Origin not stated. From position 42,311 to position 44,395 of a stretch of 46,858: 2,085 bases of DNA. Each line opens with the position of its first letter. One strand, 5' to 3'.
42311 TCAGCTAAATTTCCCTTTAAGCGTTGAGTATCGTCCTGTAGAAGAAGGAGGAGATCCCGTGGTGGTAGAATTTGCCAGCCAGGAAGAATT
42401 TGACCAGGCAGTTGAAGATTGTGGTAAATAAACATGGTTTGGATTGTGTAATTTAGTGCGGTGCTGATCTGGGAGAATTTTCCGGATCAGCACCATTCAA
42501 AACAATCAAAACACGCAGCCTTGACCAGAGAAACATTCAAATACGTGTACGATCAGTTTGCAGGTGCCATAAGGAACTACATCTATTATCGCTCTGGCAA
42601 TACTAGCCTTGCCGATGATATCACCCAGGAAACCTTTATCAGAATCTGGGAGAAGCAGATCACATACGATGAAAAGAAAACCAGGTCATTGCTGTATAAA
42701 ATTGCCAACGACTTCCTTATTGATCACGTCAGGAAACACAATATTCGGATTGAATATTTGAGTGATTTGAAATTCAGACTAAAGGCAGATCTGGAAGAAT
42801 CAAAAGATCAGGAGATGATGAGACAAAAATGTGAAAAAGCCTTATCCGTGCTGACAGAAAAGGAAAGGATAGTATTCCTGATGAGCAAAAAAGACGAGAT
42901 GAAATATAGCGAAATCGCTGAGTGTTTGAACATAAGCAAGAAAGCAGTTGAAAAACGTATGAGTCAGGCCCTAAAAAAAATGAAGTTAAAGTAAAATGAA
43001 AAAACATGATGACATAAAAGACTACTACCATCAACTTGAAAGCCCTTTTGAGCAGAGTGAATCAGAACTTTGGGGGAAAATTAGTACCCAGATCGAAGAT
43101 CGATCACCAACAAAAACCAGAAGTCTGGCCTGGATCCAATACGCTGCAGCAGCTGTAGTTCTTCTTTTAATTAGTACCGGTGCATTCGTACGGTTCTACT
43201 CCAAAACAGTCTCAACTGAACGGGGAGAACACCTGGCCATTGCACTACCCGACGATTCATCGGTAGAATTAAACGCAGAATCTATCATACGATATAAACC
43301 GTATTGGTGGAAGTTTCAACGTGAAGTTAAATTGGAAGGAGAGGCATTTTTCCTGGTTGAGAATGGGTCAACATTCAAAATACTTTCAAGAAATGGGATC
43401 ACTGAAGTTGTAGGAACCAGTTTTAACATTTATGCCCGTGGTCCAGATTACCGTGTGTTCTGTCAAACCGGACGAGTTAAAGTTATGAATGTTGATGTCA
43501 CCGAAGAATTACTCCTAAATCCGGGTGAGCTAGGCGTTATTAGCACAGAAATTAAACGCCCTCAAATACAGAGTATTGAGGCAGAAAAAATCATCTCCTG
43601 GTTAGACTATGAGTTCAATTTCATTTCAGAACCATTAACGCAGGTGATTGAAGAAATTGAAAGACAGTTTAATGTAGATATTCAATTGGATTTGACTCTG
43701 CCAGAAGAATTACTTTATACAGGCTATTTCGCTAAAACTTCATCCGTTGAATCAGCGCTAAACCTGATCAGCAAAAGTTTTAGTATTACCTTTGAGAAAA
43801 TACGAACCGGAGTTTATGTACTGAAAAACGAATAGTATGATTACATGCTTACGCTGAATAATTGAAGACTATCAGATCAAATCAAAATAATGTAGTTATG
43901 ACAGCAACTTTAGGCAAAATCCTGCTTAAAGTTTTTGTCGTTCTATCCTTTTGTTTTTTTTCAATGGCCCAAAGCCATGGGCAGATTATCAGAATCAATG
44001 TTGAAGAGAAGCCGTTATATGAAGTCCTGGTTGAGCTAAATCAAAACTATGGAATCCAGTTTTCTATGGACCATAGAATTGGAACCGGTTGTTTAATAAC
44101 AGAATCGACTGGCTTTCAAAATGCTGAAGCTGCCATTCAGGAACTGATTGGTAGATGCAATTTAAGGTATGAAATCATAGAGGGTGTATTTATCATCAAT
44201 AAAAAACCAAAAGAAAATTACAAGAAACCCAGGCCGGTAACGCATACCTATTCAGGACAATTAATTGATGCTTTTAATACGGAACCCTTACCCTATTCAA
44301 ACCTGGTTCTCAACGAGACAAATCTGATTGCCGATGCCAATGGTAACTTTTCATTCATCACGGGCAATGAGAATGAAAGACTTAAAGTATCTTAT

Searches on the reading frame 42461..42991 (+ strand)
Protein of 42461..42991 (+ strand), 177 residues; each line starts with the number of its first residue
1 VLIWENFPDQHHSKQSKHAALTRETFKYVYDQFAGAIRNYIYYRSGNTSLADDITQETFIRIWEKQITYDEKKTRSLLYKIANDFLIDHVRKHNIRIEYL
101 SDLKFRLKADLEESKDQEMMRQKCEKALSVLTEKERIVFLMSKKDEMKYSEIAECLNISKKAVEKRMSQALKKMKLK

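Call 4: search_protein_families(library=pfam, proteins=[window:42461-42991:+], max_evalue=1)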
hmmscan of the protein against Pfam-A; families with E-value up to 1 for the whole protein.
window:42461-42991:+ (177 aa): 15 families
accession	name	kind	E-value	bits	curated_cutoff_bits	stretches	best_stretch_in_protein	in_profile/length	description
PF08281.18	Sigma70_r4_2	-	3.3e-13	49.5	25.7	1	125-174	5-54/54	Sigma-70, region 4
PF04545.22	Sigma70_r4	-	1.1e-10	41.3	24.1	1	127-175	1-49/50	Sigma-70, region 4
PF04542.20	Sigma70_r2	-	1.7e-10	41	24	1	30-94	2-69/71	Sigma-70 region 2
PF00196.25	GerE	-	8.1e-05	22.6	23.5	1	129-177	1-48/57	Bacterial regulatory proteins, luxR family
PF22980.2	Myb_DNA-bind_8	-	0.0035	17.1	27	1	147-175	20-49/50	Myb-like DNA-binding domain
PF07638.17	Sigma70_ECF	-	0.004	17.5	21.1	1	55-174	53-179/185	ECF sigma factor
PF04297.20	UPF0122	-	0.0046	17.6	22.7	1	129-170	16-57/101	Putative helix-turn-helix protein, YlxM / p13 like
PF13384.12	HTH_23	-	0.0046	17.2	24.6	1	132-164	3-35/50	Homeodomain-like domain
PF08280.17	HTH_Mga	-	0.013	15.9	23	1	137-168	11-41/59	M protein trans-acting positive regulator (MGA) HTH domain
PF01022.26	HTH_5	-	0.013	15.8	22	1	136-163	6-32/47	Bacterial regulatory protein, arsR family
PF04967.18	HTH_10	-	0.021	15.1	23.1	1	148-173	25-50/53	HTH DNA binding domain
PF13412.12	HTH_24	-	0.023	14.7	21.9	1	136-169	7-40/48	Winged helix-turn-helix DNA-binding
PF08279.18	HTH_11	-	0.035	14.4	25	1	139-168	8-37/55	HTH domain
PF21476.4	PF0610-like_N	-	0.047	14.4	33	1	132-163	1-31/50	PF0610-like, N-terminal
PF23907.1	DUF7249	-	0.16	13.4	27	1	104-167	24-83/93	Family of unknown function (DUF7249)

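Call 5: search_protein_families(library=ncbifam, proteins=[window:42461-42991:+], max_evalue=1)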
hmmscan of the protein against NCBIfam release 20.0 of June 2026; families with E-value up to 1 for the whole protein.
window:42461-42991:+ (177 aa): 117 families (the best 25 are shown)
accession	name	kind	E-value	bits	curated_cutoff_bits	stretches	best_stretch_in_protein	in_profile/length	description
TIGR02985.1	Sig70_bacteroi1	subfamily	1.4e-27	96.9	126.4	1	25-175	2-159/162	RNA polymerase sigma-70 factor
NF009166.1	PRK12513.1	equivalog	1e-20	74.2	206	1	24-175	22-183/193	RNA polymerase sigma factor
TIGR02937.1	sigma70-ECF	superfamily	2.2e-20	72.9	42.9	1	25-176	2-163/165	sigma-70 family RNA polymerase sigma factor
NF041727.1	ECF_sigma_FecI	equivalog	5.5e-20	72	260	1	19-172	6-162/169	ferric citrate uptake sigma factor FecI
TIGR02950.1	SigM_subfam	subfamily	8.5e-20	71.2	147.95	1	28-175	4-155/159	RNA polymerase sigma factor, SigM family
NF007232.0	PRK09651.1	subfamily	1.2e-18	67.8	185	1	19-173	6-163/173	RNA polymerase sigma factor FecI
TIGR02952.1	Sig70_famx2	equivalog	4.9e-18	65.6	206.45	1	22-175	9-167/170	ECF subfamily RNA polymerase sigma factor, BldN family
NF009179.0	PRK12527.1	equivalog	6e-18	65.4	162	1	39-175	10-150/159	RNA polymerase sigma factor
NF007227.0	PRK09645.1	subfamily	8.5e-18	64.9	202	1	17-176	6-168/177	sigma-70 family RNA polymerase sigma factor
NF009175.0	PRK12523.1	equivalog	1.9e-16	60.6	271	1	29-173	15-162/172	RNA polymerase sigma factor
NF004113.0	PRK05602.1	equivalog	6.3e-16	58.6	208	1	47-175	68-198/211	RNA polymerase sigma factor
NF058625.1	sigma_PG0214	equivalog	7.1e-16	58.4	130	1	24-175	4-158/170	GFO_1088 family ECF-type sigma factor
NF007229.0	PRK09647.1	equivalog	3.1e-15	56.1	265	1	22-172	42-196/220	RNA polymerase sigma factor SigE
NF008889.0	PRK11924.1-1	subfamily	8.3e-15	54.9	181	1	18-174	8-163/173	RNA polymerase sigma factor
NF009177.0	PRK12525.1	subfamily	8.6e-15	55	266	1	14-173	3-161/168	RNA polymerase sigma factor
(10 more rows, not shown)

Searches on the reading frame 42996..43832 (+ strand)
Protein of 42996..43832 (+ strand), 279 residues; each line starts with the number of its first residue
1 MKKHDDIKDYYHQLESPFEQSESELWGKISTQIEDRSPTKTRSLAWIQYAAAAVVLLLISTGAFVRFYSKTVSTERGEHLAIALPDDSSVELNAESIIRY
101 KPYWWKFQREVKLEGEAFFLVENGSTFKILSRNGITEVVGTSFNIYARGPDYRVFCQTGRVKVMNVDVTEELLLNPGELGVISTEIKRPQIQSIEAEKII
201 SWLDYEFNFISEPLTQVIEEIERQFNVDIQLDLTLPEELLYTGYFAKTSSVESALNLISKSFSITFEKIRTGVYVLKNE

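Call 4: search_protein_families(library=pfam, proteins=[window:42996-43832:+], max_evalue=1)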
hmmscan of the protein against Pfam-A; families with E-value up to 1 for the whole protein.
window:42996-43832:+ (279 aa): 2 families
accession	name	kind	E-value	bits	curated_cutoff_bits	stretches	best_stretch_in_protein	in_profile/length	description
PF04773.18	FecR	-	2.7e-13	50.6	24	1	71-162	2-97/97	FecR protein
PF16344.10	FecR_C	-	2.7e-10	40.6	24.4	1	207-269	2-63/70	FecR, C-terminal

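Call 5: search_protein_families(library=ncbifam, proteins=[window:42996-43832:+], max_evalue=1)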
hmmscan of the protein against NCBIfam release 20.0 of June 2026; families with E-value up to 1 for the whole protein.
window:42996-43832:+ (279 aa): 3 families
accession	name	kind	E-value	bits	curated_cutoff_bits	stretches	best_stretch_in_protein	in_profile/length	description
NF007296.1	PRK09774.1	equivalog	0.00016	20.9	385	1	72-267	107-301/313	ferric citrate uptake sigma factor regulator FecR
NF000055.3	trim_DfrA12_A21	exception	0.057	13.3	330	1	112-148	126-162/165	DfrA12/DfrA21 family trimethoprim-resistant dihydrofolate reductase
NF000053.2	trim_DfrA12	exception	0.099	12.4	360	1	112-148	126-162/165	trimethoprim-resistant dihydrofolate reductase DfrA12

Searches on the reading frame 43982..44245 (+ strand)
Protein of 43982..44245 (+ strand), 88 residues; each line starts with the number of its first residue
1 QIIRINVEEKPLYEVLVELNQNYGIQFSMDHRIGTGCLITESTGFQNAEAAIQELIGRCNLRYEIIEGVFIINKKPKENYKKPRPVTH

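Call 43: search_protein_families(library=pfam, proteins=[window:43982-44245:+], max_evalue=1)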
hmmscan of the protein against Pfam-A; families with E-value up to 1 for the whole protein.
seq(88 aa): 1 family
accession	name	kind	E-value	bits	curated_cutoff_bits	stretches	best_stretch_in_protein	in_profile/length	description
PF06015.17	Chordopox_A30L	-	0.069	13.4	25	1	50-86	30-60/71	Chordopoxvirus A30L protein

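Call 73: search_solved_structures(query=A4, max_evalue=10, show_alignments=1)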
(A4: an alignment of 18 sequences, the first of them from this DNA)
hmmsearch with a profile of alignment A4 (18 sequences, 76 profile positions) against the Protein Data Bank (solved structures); distinct sequences matched with E-value up to 10: 9.
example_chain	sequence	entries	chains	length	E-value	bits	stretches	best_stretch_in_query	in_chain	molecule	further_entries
4m0n_A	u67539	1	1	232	0.00072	22.7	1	7-72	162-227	Conserved hypothetical protein, putative anti-sigma factor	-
4m0h_A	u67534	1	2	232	0.00072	22.6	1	7-72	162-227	Conserved hypothetical protein, putative anti-sigma factor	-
2a02_A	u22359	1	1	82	0.0017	21.4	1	9-66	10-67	Ferric-pseudobactin 358 receptor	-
6goc_A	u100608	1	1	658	0.019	18.1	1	7-64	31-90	DUF3826 domain-containing protein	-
1fh1_A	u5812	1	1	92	0.22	14.7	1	12-36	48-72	NODULATION PROTEIN F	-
1zzv_A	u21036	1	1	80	0.39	13.9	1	26-68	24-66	Iron(III) dicitrate transport protein fecA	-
8ibh_A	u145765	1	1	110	0.45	13.7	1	9-60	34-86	Centrosomal protein of 57 kDa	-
4l0r_A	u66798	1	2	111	0.46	13.7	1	9-60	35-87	Centrosomal protein of 57 kDa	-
2d1u_A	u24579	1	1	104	0.82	12.8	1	26-67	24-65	Iron(III) dicitrate transport protein fecA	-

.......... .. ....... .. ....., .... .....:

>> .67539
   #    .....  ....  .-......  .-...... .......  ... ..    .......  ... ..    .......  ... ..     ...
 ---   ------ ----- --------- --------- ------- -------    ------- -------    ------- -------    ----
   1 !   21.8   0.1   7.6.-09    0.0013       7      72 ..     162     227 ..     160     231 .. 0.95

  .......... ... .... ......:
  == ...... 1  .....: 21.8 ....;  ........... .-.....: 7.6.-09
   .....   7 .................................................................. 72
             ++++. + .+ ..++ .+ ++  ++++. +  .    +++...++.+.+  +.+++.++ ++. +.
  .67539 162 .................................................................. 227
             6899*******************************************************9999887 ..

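Call 74: search_protein_families(library=pfam, alignment_id=A4, max_evalue=1)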
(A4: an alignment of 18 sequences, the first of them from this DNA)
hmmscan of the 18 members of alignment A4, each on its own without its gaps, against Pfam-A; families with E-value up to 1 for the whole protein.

A. member 1, seq(76 aa): 0 families

B. families by the number of members that match (of 18 scanned): 13 families
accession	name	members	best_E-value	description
PF16344.10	FecR_C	14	5.4e-07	FecR, C-terminal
PF07660.19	STN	7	3.4e-07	Secretin and TonB N terminus short domain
PF14612.12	Ino80_Iec3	2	0.11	IEC3 subunit of the Ino80 complex, chromatin re-modelling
PF22920.2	UvrC_RNaseH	1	0.0084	UvrC Ribonuclease H-like domain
PF03539.19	Spuma_A9PTase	1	0.069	Spumavirus aspartic protease (A9)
PF11225.14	DUF3024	1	0.073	Domain of unknown function (DUF3024)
PF21278.2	YlmH_1st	1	0.082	YlmH, N-terminal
PF16726.11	OCRL_clath_bd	1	0.094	Inositol polyphosphate 5-phosphatase clathrin binding domain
PF14400.11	Transglut_i_TM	1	0.13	Inactive transglutaminase fused to 7 transmembrane helices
PF18597.7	SH3_19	1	0.13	Myosin X N-terminal SH3 domain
PF10354.15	BMT5-like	1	0.14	rRNA (uridine-N3-)-methyltransferase BTM5-like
PF23534.1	Microp_apicomplexa_20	1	0.17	Apicomplexa microprotein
PF03632.21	Glyco_hydro_65m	1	0.19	Glycosyl hydrolase family 65 central catalytic domain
